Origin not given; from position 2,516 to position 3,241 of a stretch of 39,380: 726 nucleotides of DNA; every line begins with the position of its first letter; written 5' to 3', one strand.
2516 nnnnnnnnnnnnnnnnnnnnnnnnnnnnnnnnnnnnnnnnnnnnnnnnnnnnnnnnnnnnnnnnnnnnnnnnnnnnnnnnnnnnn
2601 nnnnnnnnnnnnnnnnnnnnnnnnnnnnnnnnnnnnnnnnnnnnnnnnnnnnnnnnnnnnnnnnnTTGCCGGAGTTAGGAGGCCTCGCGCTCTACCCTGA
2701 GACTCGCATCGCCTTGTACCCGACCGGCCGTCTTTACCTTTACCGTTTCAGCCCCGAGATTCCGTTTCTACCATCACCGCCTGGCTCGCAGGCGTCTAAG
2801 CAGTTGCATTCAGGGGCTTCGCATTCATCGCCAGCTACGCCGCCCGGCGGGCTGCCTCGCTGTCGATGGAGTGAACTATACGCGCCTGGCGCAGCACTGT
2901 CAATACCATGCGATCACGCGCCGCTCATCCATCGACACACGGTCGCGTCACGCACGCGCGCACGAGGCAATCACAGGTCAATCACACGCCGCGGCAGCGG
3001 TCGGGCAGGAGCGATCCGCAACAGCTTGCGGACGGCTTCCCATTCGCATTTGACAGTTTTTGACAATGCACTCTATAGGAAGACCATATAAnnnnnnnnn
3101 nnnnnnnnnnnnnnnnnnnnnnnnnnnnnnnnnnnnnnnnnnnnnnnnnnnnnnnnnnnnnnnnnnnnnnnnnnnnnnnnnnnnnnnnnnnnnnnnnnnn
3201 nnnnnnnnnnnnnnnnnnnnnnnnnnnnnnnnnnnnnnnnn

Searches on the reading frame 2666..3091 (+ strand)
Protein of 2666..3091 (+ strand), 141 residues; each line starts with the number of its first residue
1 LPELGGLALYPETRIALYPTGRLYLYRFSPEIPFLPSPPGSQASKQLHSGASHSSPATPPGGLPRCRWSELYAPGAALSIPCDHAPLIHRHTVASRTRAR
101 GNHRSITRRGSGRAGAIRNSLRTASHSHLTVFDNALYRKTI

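Call 12: search_protein_families(library=phrogs, proteins=[window:2666-3091:+], max_evalue=0.001)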
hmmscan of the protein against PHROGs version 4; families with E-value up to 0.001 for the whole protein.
window:2666-3091:+ (141 aa): 0 families

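Call 46: search_protein_families(library=pfam, proteins=[window:2666-3091:+], max_evalue=0.01)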
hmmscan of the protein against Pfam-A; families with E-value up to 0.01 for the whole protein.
window:2666-3091:+ (141 aa): 0 families

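Call 72: search_protein_families(library=phrogs, alignment_id=A4, max_evalue=0.0001)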
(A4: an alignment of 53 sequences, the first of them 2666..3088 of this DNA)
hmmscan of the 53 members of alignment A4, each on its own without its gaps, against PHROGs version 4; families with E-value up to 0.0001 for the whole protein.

A. member 1, window:2666-3088:+ (141 aa): 0 families

B. families by the number of members that match (of 53 scanned): 96 families (the first 25 are shown)
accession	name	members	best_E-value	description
phrog_16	-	1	6.5e-85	DNA helicase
phrog_205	-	1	6.3e-74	tail sheath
phrog_530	-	1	5e-71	head maturation protease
phrog_38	-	1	4.3e-70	terminase large subunit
phrog_403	-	1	4.5e-68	DNA polymerase exonuclease subunit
phrog_1990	-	1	3.6e-59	Cas4-domain exonuclease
phrog_124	-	1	8.2e-51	Sak4-like ssDNA annealing protein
phrog_324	-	1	7.1e-46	head morphogenesis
phrog_4758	-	1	1.2e-41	terminase large subunit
phrog_3336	-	1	1.3e-41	tail length tape measure protein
phrog_465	-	1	2.5e-40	endolysin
phrog_116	-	1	2.7e-40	DNA methyltransferase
phrog_8010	-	1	3.6e-40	tail length tape measure protein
phrog_339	-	1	4.6e-40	tail length tape measure protein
phrog_139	-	1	6.7e-39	deoxynucleoside monophosphate kinase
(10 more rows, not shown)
